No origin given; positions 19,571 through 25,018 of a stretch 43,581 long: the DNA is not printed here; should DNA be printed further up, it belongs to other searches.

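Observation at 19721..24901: About 1715-aa lectin/propeller surface protein with three Pro/Thr linkers and a possible lipobox, embedded among GT39-like genes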

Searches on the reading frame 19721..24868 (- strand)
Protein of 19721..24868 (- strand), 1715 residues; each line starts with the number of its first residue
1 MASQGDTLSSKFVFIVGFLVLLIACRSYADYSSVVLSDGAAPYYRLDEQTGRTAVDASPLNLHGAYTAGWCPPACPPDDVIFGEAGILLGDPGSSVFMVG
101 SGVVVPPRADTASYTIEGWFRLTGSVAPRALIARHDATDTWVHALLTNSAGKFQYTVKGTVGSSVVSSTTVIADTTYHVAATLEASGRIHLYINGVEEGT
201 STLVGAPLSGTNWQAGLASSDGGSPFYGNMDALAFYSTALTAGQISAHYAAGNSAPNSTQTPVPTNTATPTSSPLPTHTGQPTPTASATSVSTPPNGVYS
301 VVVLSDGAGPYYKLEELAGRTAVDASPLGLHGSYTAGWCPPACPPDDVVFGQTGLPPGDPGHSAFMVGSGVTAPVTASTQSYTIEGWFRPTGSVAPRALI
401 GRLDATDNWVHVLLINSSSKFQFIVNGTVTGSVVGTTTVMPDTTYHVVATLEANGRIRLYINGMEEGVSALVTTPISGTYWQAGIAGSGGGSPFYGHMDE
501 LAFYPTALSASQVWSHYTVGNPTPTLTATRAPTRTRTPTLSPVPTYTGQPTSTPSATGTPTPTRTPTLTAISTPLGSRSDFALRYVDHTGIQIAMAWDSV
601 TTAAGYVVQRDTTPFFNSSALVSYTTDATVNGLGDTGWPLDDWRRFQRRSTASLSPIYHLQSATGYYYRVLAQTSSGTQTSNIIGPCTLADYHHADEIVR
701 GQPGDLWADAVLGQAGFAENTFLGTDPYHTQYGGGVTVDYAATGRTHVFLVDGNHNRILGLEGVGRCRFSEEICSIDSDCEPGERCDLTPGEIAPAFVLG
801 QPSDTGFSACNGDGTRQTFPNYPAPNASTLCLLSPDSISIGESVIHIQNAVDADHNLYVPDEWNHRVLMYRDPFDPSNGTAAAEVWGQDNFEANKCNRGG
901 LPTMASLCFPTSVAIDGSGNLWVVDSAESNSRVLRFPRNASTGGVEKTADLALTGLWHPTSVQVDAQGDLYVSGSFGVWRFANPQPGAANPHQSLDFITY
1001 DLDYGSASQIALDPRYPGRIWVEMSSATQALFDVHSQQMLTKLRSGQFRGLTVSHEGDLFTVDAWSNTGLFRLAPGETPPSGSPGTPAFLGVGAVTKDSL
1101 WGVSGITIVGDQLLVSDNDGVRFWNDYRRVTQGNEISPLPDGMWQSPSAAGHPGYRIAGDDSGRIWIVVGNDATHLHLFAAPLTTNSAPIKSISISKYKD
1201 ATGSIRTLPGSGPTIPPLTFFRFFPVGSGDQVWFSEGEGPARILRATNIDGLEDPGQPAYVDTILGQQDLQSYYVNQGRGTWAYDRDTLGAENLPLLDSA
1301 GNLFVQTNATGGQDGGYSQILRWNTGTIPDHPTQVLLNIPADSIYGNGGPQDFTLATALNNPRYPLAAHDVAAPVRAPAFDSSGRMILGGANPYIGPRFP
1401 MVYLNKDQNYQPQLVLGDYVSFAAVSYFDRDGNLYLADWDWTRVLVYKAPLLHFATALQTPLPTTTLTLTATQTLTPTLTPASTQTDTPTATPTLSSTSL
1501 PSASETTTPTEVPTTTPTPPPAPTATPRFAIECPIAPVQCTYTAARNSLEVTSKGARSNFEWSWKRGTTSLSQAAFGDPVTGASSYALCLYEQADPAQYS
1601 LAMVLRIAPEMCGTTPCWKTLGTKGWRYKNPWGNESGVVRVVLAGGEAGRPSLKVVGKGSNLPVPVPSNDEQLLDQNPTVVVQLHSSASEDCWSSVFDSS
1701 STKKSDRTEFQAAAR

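Call 4: search_protein_families(library=pfam, proteins=[window:19721-24868:-], max_evalue=1)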
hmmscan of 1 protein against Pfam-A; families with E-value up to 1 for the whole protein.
window:19721-24868:- (1715 aa): 7 families
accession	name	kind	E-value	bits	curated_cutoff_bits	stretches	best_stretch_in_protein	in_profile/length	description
PF13385.13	Laminin_G_3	-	3.2e-43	147.9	27.6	2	371-513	7-150/151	Concanavalin A-like lectin/glucanases superfamily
PF01436.27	NHL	-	3.1e-06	27.4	20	1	907-936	1-28/28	NHL repeat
PF22925.3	TS_C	-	0.00065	19.8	27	0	407-465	96-152/202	Trans-sialidase, C-terminal domain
PF07494.17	Reg_prop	-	0.0033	17.9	20.4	0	911-923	8-20/24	Two component regulator propeller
PF25021.1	TEN_NHL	-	0.0036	16.8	27.1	1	852-927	81-161/357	Teneurin NHL domain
PF07177.19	Neuralized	-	0.23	11.8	23.3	0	161-208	94-128/149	Neuralized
PF06739.17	SBBP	-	0.35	11.3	20.5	0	909-923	14-28/38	Beta-propeller repeat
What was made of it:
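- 22784..23116 (-): FN3-like beta-sandwich, aa 585-695. Weak assignment. Present in close homologues only. No Pfam fn3 hit (call 4).
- On Laminin_G_3 (PF13385, ConA-like lectin/glucanase superfamily): 147.9 bits against a cut-off of 27.6, in two stretches (call 4).
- On NHL-repeat beta-propeller (PF01436): One repeat scores 27.4 bits against a cut-off of 20 (call 4).
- On Fibronectin type III (PF00041): There is no Pfam hit at E<=1 (call 4).
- Checked: Pfam finds Laminin_G_3 twice (E 3e-43) (call 4). Only one NHL repeat passes the Pfam threshold (call 4).
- Pfam finds LamG twice and NHL once (call 4).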

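Call 7: find_homologous_proteins(query=window:19721-24868:-, max_evalue=0.001)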
Query window:19721-24868:- (1715 aa): 20 proteins with E <= 0.001 among 8000 candidates.
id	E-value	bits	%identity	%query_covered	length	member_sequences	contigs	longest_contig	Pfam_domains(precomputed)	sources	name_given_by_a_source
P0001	0.0e+0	3963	100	100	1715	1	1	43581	PF13385.14,PF01436.28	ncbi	-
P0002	0.0e+0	1155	48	51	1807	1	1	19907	PF13385.14,PF01436.28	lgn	-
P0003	1.9e-152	528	33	43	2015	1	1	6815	PF13385.14,PF01436.28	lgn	-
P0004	4.5e-33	132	36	16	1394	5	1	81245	PF18962.8,PF01436.28,PF25021.2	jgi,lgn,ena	-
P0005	3.3e-26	109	27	23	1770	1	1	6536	PF07953.21,PF13385.14,PF02973.23,PF02210.32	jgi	jgi:hypothetical protein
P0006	3.2e-24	103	27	30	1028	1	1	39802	PF07679.23,PF13895.13,PF07686.24,PF13927.13,PF13385.14,PF00047.32,PF02973.23,PF28321.1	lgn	-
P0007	1.1e-21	94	26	28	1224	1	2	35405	PF13385.14,PF00041.28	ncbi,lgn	ncbi:MAG: LamG-like jellyroll fold domain-containing protein [Solirubrobacteraceae bacterium]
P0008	2.2e-21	93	31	16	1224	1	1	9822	PF07679.23,PF00754.32,PF13927.13,PF22633.4,PF13385.14,PF24135.2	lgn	-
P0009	8.2e-21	91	31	13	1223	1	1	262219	PF13385.14,PF02210.32,PF00041.28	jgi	jgi:concanavalin A-like lectin/glucanase superfamily protein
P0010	8.9e-21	91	31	8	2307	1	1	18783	PF17164.11,PF00354.25,PF13385.14,PF17802.8,PF02973.23,PF13620.13,PF02210.32,PF07676.19,PF17210.10,PF13715.13,PF26549.1,PF22902.3,PF22925.4,PF26550.2,PF22904.4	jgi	jgi:uncharacterized delta-60 repeat protein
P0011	9.3e-21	91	27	30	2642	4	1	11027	PF25059.2,PF05593.20,PF13385.14,PF25023.2,PF02210.32,PF00054.31,PF00041.28,PF20148.5,PF16656.12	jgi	jgi:RHS repeat-associated protein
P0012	1.6e-20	90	32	15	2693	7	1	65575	PF07691.18,PF07953.21,PF05593.20,PF13385.14,PF25023.2,PF02210.32,PF00054.31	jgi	-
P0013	9.7e-19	84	28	29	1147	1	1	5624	PF13385.14,PF02210.32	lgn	-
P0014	2.1e-17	80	32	13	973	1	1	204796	PF01186.23,PF13385.14,PF00041.28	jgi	jgi:hypothetical protein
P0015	4.3e-17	79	24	27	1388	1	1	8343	PF22925.4,PF00354.25,PF13385.14,PF02973.23,PF02210.32,PF00054.31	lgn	-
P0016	6.4e-15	72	29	7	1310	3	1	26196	PF05787.20,PF07494.18,PF06977.18,PF01731.27,PF13449.13,PF20067.6,PF24684.2,PF01436.28,PF25021.2,PF06739.18,PF08450.19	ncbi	-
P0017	5.8e-13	65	25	26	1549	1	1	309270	PF07679.23,PF13895.13,PF07953.21,PF13927.13,PF13385.14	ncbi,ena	-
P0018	2.0e-11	60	30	7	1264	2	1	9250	PF00801.27,PF18981.7,PF06977.18,PF22807.3,PF24684.2,PF01436.28,PF08450.19,PF18911.7,PF22352.3,PF13449.13,PF25021.2,PF06739.18,PF11721.15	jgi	-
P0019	3.3e-6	43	26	26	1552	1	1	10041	PF07679.23,PF13895.13,PF07953.21,PF00354.25,PF13927.13,PF13385.14,PF02210.32,PF19081.7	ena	-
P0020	3.6e-5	39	24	15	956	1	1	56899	PF00415.25,PF13385.14,PF13540.13,PF25384.2,PF25390.2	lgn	-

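Call 10: find_encoding_contigs(protein=P0002, flank=10000, max_places=3)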
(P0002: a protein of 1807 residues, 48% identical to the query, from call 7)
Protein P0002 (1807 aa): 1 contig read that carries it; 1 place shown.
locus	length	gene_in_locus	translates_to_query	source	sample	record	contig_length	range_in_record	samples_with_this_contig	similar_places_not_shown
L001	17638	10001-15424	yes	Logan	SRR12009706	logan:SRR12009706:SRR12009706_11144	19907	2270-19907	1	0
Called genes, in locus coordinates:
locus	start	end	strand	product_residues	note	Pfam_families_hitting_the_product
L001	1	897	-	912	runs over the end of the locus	PF13231:PMT_2, PF01731:Arylesterase (faint), PF01436:NHL, PF24684:Vgb_lyase (weak), PF01436:NHL, PF08450:SGL, PF17170:DUF5128 (weak), PF01436:NHL (weak), +3 more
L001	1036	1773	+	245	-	PF00535:Glycos_transf_2, PF10111:Glyco_tranf_2_2 (weak), PF13641:Glyco_tranf_2_3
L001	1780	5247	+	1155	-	PF13231:PMT_2, PF13385:Laminin_G_3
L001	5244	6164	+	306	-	PF01795:Methyltransf_5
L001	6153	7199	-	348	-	PF00685:Sulfotransfer_1, PF13469:Sulfotransfer_3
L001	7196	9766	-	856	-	PF13231:PMT_2 (weak)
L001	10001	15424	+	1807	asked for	PF01436:NHL (faint), PF13385:Laminin_G_3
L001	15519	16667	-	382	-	-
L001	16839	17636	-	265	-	?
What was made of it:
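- A small GT2 gene lies next to a PMT_2-LamG gene in L001 (call 10).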

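Call 11: find_encoding_contigs(protein=P0003, flank=10000, max_places=3)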
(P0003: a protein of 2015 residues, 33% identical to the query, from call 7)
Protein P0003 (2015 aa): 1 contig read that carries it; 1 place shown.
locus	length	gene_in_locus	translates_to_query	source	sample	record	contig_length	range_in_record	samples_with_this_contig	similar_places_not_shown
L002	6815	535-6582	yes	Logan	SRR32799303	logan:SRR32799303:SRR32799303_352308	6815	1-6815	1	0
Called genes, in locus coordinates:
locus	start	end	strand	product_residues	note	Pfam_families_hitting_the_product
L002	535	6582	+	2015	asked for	PF13385:Laminin_G_3, PF01436:NHL (faint), PF13385:Laminin_G_3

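Call 15: search_protein_families(library=ncbifam, proteins=[window:19721-24868:-, P0002, P0003], max_evalue=1)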
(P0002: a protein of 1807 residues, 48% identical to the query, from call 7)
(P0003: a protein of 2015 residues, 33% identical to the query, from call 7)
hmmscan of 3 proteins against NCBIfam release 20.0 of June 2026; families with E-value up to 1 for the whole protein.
window:19721-24868:- (1715 aa): 1 family
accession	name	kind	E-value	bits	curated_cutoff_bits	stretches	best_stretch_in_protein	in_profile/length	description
NF052521.1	TafC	equivalog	2.8e-05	23.4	410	2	417-518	258-361/373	TafC family fimbrial protein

P0002 (1807 aa): 3 families
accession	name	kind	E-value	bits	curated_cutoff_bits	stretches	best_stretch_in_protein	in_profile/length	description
TIGR02232.1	myxo_disulf_rpt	repeat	1.2e-06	28.3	20.8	1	1540-1571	3-34/38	cysteine-rich acidic repeat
NF035926.1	scyF_NHL_VPEP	equivalog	2.5e-05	23.6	350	1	369-440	197-269/376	scytonemin biosynthesis PEP-CTERM protein ScyF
NF047494.1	Lepto_SBBP_lipo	equivalog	0.034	12.8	400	0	419-527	130-239/466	SBBP repeat beta-propeller lipoprotein, LipL53 family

P0003 (2015 aa): 2 families
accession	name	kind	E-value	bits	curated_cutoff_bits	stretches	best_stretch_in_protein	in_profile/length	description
NF052521.1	TafC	equivalog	1.7e-13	50.5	410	2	1476-1672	161-362/373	TafC family fimbrial protein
NF000151.1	vanH-Ac1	exception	0.066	12.5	750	1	591-666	205-280/351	D-lactate dehydrogenase VanH-Ac1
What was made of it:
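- No enzymatic family is hit for the target (calls 4, 15).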

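Call 61: search_protein_families(library=pfam, proteins=[L001:15519-16667:-], max_evalue=1)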
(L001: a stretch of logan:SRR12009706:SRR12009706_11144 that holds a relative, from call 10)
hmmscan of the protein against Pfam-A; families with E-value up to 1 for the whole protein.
L001:15519-16667:- (382 aa): 0 families
